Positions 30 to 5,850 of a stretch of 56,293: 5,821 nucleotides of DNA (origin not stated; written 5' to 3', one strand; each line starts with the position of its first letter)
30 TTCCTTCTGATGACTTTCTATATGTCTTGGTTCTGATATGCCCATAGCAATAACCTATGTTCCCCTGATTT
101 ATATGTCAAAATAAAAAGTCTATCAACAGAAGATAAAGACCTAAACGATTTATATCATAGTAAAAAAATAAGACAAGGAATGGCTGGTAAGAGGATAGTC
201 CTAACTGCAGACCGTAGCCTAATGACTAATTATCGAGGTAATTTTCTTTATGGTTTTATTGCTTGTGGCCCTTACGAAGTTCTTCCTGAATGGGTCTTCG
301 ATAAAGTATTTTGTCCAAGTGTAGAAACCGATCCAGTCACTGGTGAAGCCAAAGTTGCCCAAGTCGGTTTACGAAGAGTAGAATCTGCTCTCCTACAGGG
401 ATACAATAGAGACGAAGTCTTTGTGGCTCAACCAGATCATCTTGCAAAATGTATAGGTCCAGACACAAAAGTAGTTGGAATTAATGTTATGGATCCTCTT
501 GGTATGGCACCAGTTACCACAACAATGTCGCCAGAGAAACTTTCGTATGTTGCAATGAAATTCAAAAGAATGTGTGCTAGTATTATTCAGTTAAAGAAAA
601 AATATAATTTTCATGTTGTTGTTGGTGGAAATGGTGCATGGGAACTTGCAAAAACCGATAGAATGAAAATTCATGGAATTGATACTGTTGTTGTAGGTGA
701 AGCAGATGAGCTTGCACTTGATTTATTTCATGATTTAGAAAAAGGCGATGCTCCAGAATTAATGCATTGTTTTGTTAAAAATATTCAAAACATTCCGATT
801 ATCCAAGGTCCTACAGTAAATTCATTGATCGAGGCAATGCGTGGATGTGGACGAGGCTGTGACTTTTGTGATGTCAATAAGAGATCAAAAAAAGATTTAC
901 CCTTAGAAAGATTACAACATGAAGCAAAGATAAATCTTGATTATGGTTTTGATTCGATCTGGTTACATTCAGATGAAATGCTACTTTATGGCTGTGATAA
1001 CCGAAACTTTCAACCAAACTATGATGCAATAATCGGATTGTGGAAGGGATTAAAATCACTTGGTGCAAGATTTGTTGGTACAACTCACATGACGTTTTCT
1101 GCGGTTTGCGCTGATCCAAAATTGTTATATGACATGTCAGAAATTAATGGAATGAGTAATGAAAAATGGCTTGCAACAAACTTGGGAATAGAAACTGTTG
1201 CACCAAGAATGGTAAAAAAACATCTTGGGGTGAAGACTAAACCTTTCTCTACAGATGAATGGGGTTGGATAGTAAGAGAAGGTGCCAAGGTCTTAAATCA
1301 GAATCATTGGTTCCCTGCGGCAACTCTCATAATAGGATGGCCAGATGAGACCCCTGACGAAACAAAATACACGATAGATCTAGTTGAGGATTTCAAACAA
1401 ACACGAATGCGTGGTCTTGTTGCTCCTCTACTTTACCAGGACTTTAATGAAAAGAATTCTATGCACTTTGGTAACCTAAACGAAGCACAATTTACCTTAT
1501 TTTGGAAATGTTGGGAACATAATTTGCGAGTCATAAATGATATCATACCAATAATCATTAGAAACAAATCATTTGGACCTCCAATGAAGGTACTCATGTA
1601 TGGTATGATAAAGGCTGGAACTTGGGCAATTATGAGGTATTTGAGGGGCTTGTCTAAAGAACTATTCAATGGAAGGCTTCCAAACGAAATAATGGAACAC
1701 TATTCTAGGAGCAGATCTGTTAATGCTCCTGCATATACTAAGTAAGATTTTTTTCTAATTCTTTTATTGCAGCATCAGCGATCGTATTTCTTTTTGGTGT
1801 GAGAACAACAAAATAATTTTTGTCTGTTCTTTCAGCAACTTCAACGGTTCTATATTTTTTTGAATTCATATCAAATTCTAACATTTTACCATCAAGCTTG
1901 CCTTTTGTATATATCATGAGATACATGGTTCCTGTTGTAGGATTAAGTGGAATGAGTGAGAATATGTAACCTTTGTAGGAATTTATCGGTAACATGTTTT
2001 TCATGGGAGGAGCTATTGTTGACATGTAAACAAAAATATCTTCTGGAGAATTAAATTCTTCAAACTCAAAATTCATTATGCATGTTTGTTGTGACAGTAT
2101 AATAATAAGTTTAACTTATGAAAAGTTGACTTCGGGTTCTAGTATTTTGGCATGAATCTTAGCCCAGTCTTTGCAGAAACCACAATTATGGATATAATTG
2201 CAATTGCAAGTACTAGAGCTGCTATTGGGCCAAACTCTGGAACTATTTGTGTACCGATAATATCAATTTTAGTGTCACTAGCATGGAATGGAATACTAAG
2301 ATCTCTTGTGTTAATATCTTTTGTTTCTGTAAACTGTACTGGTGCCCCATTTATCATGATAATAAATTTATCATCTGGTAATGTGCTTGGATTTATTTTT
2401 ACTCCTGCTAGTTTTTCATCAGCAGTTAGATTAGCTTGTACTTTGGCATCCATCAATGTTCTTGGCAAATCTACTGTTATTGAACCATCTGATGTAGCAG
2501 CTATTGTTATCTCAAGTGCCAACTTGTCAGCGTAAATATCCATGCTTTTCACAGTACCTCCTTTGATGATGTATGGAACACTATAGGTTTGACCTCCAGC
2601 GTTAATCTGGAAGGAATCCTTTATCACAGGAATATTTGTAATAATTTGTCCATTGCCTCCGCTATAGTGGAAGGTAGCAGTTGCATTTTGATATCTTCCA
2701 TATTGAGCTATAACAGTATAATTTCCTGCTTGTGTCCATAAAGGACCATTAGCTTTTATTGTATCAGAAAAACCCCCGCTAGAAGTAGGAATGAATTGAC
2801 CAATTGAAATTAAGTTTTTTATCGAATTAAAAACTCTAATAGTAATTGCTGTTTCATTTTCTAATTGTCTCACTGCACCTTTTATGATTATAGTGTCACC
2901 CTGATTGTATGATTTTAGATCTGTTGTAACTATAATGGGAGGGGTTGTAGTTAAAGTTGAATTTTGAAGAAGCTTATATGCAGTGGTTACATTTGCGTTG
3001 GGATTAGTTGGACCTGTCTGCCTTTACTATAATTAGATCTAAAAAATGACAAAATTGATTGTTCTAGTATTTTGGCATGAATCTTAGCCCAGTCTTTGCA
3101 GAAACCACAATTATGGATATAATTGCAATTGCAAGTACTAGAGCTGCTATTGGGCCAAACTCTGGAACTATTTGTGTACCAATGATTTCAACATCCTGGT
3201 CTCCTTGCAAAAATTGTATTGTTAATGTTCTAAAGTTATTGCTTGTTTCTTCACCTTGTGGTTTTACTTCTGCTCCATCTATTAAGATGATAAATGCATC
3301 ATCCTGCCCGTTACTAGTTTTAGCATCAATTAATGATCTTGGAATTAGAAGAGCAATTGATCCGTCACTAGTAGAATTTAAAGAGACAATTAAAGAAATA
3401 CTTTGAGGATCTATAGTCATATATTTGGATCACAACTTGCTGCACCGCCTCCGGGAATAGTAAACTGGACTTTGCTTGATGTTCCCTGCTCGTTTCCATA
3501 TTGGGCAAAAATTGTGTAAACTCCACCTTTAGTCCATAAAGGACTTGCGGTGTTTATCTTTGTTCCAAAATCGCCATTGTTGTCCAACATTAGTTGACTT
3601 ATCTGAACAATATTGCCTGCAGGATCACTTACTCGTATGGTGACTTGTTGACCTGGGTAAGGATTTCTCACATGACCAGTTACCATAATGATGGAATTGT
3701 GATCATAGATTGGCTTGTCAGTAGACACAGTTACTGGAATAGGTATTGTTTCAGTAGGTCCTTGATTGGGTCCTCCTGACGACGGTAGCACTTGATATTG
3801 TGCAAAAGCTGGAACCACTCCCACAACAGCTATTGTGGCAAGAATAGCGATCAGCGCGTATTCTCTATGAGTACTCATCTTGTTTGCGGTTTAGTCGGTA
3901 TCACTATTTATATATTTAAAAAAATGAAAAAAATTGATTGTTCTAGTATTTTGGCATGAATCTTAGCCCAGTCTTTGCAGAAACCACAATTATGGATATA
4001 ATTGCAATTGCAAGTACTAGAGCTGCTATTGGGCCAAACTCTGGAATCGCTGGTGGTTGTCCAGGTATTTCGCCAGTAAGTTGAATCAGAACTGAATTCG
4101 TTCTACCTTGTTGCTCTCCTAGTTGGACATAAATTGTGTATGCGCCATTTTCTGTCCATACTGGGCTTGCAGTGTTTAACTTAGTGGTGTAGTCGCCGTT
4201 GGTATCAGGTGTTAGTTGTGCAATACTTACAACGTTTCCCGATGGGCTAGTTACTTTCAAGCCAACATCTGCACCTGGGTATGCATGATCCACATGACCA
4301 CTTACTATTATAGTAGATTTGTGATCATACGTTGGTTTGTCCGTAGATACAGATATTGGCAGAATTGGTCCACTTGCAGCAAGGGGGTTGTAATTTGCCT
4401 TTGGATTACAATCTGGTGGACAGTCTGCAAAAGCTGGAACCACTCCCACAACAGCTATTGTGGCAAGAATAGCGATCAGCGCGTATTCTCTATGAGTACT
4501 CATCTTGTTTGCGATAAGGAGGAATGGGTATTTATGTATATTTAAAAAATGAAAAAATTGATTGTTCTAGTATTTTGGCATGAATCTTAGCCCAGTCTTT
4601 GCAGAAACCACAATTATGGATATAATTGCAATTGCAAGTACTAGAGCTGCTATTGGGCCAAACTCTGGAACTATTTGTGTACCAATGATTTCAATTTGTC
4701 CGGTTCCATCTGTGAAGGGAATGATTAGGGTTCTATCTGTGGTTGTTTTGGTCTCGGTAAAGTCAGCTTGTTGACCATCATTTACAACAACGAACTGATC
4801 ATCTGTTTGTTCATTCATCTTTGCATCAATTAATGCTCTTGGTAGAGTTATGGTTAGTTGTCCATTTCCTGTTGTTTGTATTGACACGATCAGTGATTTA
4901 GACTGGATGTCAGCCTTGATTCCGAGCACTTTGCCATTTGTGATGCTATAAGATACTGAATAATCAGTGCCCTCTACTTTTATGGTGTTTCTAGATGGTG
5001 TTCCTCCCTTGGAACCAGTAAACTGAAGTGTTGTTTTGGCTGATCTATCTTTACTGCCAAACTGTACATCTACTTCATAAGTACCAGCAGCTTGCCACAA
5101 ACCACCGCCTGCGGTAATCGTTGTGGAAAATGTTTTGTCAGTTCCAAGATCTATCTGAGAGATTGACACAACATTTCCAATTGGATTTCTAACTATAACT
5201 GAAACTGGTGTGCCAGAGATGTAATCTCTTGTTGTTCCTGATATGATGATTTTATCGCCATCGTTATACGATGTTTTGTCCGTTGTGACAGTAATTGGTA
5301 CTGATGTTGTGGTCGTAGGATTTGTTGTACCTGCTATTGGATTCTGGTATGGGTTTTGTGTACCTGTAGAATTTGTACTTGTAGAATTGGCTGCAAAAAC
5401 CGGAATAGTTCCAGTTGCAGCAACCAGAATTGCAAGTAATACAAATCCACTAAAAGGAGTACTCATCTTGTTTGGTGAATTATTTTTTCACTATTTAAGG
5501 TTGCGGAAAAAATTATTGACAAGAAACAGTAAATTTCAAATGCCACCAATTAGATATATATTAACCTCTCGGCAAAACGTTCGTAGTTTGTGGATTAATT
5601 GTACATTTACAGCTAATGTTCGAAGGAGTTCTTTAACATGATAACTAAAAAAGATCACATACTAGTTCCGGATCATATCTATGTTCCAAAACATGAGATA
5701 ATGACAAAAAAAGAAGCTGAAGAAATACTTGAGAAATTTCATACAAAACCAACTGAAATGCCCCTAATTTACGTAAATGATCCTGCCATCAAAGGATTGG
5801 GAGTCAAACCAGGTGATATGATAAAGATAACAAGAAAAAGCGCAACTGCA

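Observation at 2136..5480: Tandem PEFG-CTERM surface-protein genes built as cassettes: perfectly homogenised 5' and 3' modules around divergent cores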

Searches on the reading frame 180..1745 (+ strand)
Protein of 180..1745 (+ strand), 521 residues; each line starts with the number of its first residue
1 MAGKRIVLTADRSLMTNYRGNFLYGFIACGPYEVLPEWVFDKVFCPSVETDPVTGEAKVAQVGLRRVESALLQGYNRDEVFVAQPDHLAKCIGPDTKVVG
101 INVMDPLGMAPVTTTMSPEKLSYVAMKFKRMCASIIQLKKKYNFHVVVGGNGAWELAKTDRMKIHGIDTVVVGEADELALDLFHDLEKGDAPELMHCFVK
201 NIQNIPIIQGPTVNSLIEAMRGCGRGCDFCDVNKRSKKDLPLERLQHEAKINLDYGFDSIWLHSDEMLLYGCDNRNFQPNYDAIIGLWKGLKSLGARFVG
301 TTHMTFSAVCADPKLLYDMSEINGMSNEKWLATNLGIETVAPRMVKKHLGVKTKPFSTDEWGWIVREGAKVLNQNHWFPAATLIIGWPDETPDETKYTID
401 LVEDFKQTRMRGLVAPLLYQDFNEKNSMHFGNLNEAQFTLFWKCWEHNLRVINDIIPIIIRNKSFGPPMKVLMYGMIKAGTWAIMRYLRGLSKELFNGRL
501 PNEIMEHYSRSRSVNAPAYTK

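Call 5: search_protein_families(library=ncbifam, proteins=[window:180-1745:+], max_evalue=0.1)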
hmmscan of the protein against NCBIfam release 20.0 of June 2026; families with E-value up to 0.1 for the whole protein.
window:180-1745:+ (521 aa): 9 families
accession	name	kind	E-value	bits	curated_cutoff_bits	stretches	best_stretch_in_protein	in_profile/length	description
TIGR04013.1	B12_SAM_MJ_1487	hypoth_equivalog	8.9e-14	51.1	251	1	121-301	49-242/382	TIGR04013 family B12-binding domain/radical SAM domain-containing protein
TIGR00089.1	TIGR00089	subfamily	3.6e-10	39.2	251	1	133-275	60-203/429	MiaB/RimO family radical SAM methylthiotransferase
TIGR01578.1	MiaB-like-B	hypoth_equivalog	7.3e-07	28.3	314.7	1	131-273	55-195/421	tRNA (N(6)-L-threonylcarbamoyladenosine(37)-C(2))-methylthiotransferase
TIGR04014.1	B12_SAM_MJ_0865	equivalog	0.00064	18.6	360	1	214-405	160-336/434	methyl-coenzyme M reductase glutamine C-methyltransferase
TIGR04072.2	rSAM_ladder_B12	equivalog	0.0024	16.5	360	1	131-208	85-162/443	lipid biosynthesis B12-binding/radical SAM protein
TIGR01125.1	TIGR01125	equivalog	0.0031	16.6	356.95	1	211-405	134-316/432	30S ribosomal protein S12 methylthiotransferase RimO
TIGR03960.1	rSAM_fuse_unch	hypoth_equivalog_domain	0.016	13.7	462.3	1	201-262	240-304/605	TIGR03960 family B12-binding radical SAM protein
TIGR01574.1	miaB-methiolase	equivalog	0.024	13.7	355.3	0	136-234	63-165/437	tRNA (N6-isopentenyl adenosine(37)-C2)-methylthiotransferase MiaB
TIGR04479.1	bcpD_PhpK_rSAM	subfamily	0.031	12.7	600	0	366-407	370-411/504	PhpK family radical SAM P-methyltransferase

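Call 6: search_protein_families(library=pfam, proteins=[window:180-1745:+], max_evalue=0.1)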
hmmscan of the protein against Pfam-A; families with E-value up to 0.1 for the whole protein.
window:180-1745:+ (521 aa): 1 family
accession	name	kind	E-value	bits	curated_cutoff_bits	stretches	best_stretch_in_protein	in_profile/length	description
PF04055.27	Radical_SAM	-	1e-06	29.5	29.5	1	218-401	2-165/166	Radical SAM superfamily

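Call 10: find_related_loci(query=window:180-1745:+, collection=genome_contigs, flank=10000)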
Query window:180-1745:+ (521 aa) in genome_contigs; peptide patterns used: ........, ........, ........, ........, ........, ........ (x = any residue, [..] = any of these).
448 stretches matched a pattern; 439 encode a relative of the query (tblastn E <= 1e-3); the best 80 are kept; 80 distinct loci.
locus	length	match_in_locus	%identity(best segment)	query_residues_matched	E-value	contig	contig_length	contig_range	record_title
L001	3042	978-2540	97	1-521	0e+0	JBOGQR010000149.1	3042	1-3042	MAG: Nitrosopumilaceae archaeon isolate SE1503_metabat2.bin.5 NODE_3847_length_3042_cov_1.324528, whole genome shotgun s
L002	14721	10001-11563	97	1-521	0e+0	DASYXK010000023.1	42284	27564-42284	MAG TPA_asm: Nitrosopumilaceae archaeon isolate SMAG_U6306 k141_576349, whole genome shotgun sequence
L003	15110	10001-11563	97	1-521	0e+0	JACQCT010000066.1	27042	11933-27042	MAG: Thaumarchaeota archaeon isolate NC_groundwater_975_Pr1_S-0.2um_35_340 Montesol18-Sp2_coassembly_scaffold_1199949, w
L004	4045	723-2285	97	1-521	0e+0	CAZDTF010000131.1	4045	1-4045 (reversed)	MAG TPA_asm: uncultured Nitrosopumilaceae archaeon isolate SRP273308_co1_237 genome assembly, contig: NODE_50024_length_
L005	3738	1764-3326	97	1-521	0e+0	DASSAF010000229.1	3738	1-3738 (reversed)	MAG TPA_asm: Nitrosopumilaceae archaeon isolate SMAG_U15628 k141_111229, whole genome shotgun sequence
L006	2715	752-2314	97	1-521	0e+0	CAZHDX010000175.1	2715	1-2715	MAG TPA_asm: uncultured Nitrosopumilaceae archaeon isolate SRP273308_co1_125 genome assembly, contig: NODE_104007_length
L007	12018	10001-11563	97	1-521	0e+0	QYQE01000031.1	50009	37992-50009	MAG: Nitrosopumilales archaeon isolate PowLak16_MAG10 c_000000039055, whole genome shotgun sequence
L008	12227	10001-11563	95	1-521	0e+0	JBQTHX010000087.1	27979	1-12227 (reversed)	MAG: Nitrosopumilaceae archaeon isolate SAW134 c_000000062893, whole genome shotgun sequence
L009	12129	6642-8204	94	1-521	0e+0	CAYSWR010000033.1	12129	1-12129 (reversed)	MAG TPA_asm: uncultured Nitrosopumilaceae archaeon isolate SRP119689_co1_190 genome assembly, contig: NODE_7826_length_1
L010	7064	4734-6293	94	1-520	0e+0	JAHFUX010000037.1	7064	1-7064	MAG: Nitrosarchaeum sp. isolate nzgw9 NODE_9376_length_7065_cov_5.944412, whole genome shotgun sequence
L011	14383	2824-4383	94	1-520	0e+0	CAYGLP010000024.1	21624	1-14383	MAG TPA_asm: uncultured Nitrosopumilaceae archaeon isolate ERP113451_co6_251 genome assembly, contig: NODE_730_length_21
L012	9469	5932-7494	91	1-521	0e+0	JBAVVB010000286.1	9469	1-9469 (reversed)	MAG: Nitrosotalea sp. isolate MFD02955_ilm_asm_bin5 k127_180883, whole genome shotgun sequence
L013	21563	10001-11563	91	1-521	0e+0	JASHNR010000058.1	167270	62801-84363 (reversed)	MAG: Nitrosopumilaceae archaeon isolate JOPF002 JOPF_N012_contig_77343, whole genome shotgun sequence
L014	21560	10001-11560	94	1-520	0e+0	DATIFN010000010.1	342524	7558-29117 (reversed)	MAG TPA_asm: Nitrosopumilaceae archaeon isolate SMAG_U16396 k141_2127190, whole genome shotgun sequence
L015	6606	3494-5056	93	1-521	0e+0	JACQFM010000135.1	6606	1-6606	MAG: Thaumarchaeota archaeon isolate NC_groundwater_1047_Pr1_S-0.65um_38_12 Montesol18_Sp65_coassembly_scaffold_1166343,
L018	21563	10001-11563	91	1-521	0e+0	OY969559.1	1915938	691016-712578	MAG: uncultured Nitrososphaerota archaeon isolate MFD05512.bin.c.15 genome assembly, chromosome: 1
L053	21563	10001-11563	92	1-521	0e+0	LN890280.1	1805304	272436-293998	Candidatus Nitrosotalea devanaterra genome assembly, chromosome: 1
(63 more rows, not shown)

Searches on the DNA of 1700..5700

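Call 63: search_rna_families(source=window, start=1700, end=5700, threshold=evalue, max_evalue=1)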
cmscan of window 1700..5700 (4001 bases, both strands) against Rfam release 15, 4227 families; matches with E-value up to 1: 1.
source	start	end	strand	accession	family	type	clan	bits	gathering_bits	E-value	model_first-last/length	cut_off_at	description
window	2763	2905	-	RF00337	snoZ112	Gene; snRNA; snoRNA; CD-box;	CL00062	21.3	40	0.72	1-184/184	no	Small nucleolar RNA Z112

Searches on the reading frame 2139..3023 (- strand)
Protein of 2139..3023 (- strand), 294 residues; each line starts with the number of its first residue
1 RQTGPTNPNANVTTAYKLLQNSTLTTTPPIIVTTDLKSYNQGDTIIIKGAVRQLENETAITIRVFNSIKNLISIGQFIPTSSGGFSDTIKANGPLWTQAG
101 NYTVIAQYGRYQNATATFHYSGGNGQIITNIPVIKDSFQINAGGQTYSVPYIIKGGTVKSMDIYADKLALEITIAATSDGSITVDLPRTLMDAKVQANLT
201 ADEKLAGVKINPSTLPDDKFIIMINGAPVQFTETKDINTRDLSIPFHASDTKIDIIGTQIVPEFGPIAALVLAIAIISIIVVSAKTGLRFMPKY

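Call 5: search_protein_families(library=ncbifam, proteins=[window:2139-3023:-], max_evalue=0.1)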
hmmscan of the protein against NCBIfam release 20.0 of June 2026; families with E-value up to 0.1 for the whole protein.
window:2139-3023:- (294 aa): 1 family
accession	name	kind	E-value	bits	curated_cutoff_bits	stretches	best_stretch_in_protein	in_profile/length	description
TIGR04296.1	PEFG-CTERM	domain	5.7e-08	32.3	25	1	260-288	1-29/30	PEFG-CTERM sorting domain-containing protein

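Call 6: search_protein_families(library=pfam, proteins=[window:2139-3023:-], max_evalue=0.1)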
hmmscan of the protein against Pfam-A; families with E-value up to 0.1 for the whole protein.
window:2139-3023:- (294 aa): 0 families

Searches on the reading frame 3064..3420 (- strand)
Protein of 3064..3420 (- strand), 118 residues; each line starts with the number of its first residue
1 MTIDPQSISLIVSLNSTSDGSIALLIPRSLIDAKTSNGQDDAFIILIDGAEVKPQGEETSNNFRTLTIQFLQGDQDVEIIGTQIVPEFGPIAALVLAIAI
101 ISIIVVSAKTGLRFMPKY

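Call 5: search_protein_families(library=ncbifam, proteins=[window:3064-3420:-], max_evalue=0.1)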
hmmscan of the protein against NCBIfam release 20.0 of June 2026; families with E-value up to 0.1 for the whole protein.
window:3064-3420:- (118 aa): 1 family
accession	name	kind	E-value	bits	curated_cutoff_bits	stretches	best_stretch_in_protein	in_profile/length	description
TIGR04296.1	PEFG-CTERM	domain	2.5e-08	33.4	25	1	84-112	1-29/30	PEFG-CTERM sorting domain-containing protein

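Call 6: search_protein_families(library=pfam, proteins=[window:3064-3420:-], max_evalue=0.1)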
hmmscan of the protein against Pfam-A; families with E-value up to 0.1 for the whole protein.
window:3064-3420:- (118 aa): 0 families

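Call 37: find_encoding_contigs(protein=window:3064-3420:-, flank=6000, max_places=10)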
Protein window:3064-3420:- (118 aa): no gene with exactly this product is on record in the collection.

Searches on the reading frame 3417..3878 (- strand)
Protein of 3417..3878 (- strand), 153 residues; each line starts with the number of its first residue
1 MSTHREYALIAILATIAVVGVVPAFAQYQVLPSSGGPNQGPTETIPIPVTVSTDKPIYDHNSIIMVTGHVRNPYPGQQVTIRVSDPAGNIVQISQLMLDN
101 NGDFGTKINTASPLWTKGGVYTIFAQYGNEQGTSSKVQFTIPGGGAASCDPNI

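Call 5: search_protein_families(library=ncbifam, proteins=[window:3417-3878:-], max_evalue=0.1)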
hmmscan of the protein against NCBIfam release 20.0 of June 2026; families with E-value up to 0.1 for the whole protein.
window:3417-3878:- (153 aa): 0 families

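Call 6: search_protein_families(library=pfam, proteins=[window:3417-3878:-], max_evalue=0.1)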
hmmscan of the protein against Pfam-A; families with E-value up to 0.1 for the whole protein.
window:3417-3878:- (153 aa): 2 families
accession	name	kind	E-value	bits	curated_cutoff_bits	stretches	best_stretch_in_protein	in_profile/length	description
PF01835.25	MG2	-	0.0007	20.3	32.8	1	51-140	4-95/96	MG2 domain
PF02369.22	Big_1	-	0.0046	17.5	34.9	1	65-140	20-93/93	Bacterial Ig-like domain (group 1)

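Call 35: find_encoding_contigs(protein=window:3417-3878:-, flank=6000, max_places=10)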
Protein window:3417-3878:- (153 aa): no gene with exactly this product is on record in the collection.

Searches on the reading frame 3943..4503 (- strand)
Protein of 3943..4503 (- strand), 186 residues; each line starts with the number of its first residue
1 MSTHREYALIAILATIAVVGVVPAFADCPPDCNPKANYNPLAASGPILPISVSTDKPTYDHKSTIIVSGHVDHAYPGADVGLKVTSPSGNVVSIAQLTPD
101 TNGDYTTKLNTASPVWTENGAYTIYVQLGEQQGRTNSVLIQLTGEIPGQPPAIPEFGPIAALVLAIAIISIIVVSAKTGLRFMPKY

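Call 5: search_protein_families(library=ncbifam, proteins=[window:3943-4503:-], max_evalue=0.1)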
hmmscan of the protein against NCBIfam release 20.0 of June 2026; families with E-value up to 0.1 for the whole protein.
window:3943-4503:- (186 aa): 3 families
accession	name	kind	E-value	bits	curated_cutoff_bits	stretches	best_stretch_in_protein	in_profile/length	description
TIGR04296.1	PEFG-CTERM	domain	6e-08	32.2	25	1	153-180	2-29/30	PEFG-CTERM sorting domain-containing protein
NF040788.1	S-lay_SlaB_Mtsph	equivalog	5.9e-07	28.7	700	1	40-142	17-116/416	S-layer protein SlaB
NF033510.3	Ca_tandemer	repeat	0.049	14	50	1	58-134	26-94/96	Ca2+-stabilized repeat-containing adhesin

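Call 6: search_protein_families(library=pfam, proteins=[window:3943-4503:-], max_evalue=0.1)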
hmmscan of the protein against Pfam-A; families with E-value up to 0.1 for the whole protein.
window:3943-4503:- (186 aa): 3 families
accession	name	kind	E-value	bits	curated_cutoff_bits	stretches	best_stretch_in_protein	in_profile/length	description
PF01483.27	P_proprotein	-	0.0066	17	21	1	64-127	3-69/86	Proprotein convertase P-domain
PF01835.25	MG2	-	0.043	14.6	32.8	1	72-135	28-91/96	MG2 domain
PF22501.1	DUF6991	-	0.095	13.2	26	0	115-144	35-66/66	Domain of unknown function (DUF6991)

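Call 36: find_encoding_contigs(protein=window:3943-4503:-, flank=6000, max_places=10)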
Protein window:3943-4503:- (186 aa): 3 contigs read that carry it; 3 places shown.
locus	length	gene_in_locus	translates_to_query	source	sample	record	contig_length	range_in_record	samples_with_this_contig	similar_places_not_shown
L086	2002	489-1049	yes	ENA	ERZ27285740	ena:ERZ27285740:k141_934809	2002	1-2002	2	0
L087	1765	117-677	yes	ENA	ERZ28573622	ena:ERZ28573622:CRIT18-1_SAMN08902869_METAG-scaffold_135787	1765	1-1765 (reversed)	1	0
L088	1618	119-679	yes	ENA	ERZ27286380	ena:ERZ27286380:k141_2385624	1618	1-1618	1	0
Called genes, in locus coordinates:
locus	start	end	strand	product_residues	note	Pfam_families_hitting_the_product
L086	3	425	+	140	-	?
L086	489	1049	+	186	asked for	-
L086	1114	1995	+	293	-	-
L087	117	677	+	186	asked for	-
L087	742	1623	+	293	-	-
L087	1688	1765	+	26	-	?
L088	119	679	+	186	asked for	-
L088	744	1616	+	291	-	?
